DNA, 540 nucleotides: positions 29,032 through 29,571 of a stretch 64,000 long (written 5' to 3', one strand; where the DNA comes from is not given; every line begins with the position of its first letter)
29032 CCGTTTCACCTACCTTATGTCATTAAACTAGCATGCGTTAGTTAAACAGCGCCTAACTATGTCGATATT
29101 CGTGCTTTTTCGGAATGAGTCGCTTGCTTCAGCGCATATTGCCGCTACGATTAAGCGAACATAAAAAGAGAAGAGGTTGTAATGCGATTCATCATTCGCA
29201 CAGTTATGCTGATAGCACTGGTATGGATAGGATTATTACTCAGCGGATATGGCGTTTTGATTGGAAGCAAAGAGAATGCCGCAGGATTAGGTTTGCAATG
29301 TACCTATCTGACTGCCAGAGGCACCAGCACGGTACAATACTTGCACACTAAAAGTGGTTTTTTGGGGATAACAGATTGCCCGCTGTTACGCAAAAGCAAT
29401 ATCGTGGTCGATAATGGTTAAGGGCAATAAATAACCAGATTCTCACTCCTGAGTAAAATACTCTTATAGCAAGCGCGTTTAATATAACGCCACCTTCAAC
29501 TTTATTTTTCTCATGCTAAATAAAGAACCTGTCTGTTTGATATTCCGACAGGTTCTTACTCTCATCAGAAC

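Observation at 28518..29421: Cluster of small membrane-protein genes (yebO, mgrB with GTG start, yobH) and a PhoP-box-like repeat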

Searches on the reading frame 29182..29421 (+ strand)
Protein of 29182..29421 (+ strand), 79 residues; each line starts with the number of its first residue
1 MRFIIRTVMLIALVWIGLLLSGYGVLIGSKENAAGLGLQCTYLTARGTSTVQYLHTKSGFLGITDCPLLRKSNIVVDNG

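Call 9: search_protein_families(proteins=[window:29182-29421:+], library=ncbifam, max_evalue=0.01)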
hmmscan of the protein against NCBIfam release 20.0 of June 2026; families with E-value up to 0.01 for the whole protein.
window:29182-29421:+ (79 aa): 0 families

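Call 39: profile_search(protein=window:29182-29421:+)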
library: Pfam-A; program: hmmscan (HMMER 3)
A. the first sequence (79 residues): domains with independent E <= 10: 1; with E <= 0.001: 1
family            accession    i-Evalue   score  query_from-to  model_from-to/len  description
YobH              PF13996.11    3.4e-44   149.2       2-71          1-70/70  YobH-like protein
